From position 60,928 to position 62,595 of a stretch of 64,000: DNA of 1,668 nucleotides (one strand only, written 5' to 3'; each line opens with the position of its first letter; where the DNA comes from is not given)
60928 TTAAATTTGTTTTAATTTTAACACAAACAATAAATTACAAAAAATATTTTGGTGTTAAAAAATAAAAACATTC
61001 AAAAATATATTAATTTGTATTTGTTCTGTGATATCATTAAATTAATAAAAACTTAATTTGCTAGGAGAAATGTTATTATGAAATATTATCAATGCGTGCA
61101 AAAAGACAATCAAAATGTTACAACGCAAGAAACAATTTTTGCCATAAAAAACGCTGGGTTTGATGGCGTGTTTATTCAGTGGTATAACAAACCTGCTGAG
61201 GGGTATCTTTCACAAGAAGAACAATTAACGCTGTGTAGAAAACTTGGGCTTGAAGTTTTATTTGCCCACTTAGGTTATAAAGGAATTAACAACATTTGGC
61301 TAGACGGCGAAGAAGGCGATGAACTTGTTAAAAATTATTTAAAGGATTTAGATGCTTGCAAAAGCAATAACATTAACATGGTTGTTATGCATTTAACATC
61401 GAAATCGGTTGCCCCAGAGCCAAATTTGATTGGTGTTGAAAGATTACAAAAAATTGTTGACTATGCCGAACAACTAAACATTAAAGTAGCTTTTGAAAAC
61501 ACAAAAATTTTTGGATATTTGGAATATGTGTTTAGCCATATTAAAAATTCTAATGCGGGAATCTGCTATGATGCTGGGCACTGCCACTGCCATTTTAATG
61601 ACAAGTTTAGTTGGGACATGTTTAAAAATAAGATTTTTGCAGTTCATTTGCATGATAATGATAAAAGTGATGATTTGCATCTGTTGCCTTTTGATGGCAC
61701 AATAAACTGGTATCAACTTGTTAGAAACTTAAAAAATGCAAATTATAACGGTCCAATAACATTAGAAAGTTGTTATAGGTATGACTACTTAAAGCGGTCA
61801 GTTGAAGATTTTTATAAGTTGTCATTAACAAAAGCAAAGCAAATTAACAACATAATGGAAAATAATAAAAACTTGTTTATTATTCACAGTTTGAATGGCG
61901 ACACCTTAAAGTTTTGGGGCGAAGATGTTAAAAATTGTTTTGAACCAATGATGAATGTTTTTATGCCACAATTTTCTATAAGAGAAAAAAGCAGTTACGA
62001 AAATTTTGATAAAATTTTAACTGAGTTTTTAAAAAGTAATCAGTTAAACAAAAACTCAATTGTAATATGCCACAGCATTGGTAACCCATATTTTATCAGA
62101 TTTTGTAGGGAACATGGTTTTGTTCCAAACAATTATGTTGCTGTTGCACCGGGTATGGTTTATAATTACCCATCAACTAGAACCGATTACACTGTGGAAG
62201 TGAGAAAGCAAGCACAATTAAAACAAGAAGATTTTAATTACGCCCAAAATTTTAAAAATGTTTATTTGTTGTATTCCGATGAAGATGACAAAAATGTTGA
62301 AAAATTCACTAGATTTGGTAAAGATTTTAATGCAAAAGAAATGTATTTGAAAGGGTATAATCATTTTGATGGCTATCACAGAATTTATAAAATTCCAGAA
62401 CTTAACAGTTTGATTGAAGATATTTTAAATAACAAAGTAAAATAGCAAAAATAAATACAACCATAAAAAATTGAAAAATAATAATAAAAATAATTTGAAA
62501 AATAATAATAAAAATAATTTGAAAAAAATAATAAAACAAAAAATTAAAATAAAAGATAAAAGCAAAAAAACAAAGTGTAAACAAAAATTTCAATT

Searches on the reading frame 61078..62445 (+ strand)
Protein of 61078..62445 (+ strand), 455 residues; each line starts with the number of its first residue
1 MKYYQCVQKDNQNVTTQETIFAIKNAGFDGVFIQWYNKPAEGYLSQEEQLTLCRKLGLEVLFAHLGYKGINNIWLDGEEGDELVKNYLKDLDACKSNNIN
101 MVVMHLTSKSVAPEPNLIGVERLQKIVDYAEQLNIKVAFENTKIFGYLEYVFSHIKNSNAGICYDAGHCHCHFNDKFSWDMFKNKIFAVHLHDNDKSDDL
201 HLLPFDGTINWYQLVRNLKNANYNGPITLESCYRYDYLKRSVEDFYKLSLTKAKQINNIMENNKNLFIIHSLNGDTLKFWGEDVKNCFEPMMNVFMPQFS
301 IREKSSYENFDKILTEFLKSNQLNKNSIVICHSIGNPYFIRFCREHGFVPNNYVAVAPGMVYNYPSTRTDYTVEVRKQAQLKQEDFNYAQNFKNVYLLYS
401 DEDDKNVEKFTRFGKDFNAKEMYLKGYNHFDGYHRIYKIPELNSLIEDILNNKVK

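Call 71: find_encoding_contigs(protein=window:61078-62445:+, flank=10000, max_places=2)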
Protein window:61078-62445:+ (455 aa): 22 contigs read that carry it; 2 places shown.
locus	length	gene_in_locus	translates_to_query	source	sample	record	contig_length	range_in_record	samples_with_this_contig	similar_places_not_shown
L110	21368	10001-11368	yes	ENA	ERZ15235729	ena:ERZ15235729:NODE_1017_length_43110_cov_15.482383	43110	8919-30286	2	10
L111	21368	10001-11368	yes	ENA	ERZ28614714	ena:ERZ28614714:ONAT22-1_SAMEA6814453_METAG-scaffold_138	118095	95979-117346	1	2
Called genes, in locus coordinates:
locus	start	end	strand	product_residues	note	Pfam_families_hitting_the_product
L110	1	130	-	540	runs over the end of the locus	PF00118:Cpn60_TCP1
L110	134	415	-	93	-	PF00166:Cpn10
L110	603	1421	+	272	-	-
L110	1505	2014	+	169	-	PF01252:Peptidase_A8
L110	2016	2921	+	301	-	PF01479:S4, PF00849:PseudoU_synth_2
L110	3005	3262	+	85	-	-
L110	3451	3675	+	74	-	-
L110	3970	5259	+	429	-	PF05697:Trigger_N, PF00254:FKBP_C, PF05698:Trigger_C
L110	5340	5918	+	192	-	PF00574:CLP_protease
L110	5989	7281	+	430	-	PF06689:zf-C4_ClpX, PF01078:Mg_chelatase (faint), PF00004:AAA, PF07724:AAA_2, PF07728:AAA_5 (faint), PF10431:ClpB_D2-small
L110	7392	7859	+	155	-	PF00149:Metallophos (faint), PF12850:Metallophos_2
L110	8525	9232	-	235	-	PF00702:Hydrolase, PF13419:HAD_2, PF13242:Hydrolase_like (weak)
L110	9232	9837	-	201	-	-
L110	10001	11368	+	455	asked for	PF01261:AP_endonuc_2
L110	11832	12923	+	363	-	PF00535:Glycos_transf_2 (weak), PF13424:TPR_12 (faint), PF21033:RMD1-3 (faint), PF00515:TPR_1 (faint), PF07719:TPR_2 (faint), PF13181:TPR_8 (faint)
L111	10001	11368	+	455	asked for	PF01261:AP_endonuc_2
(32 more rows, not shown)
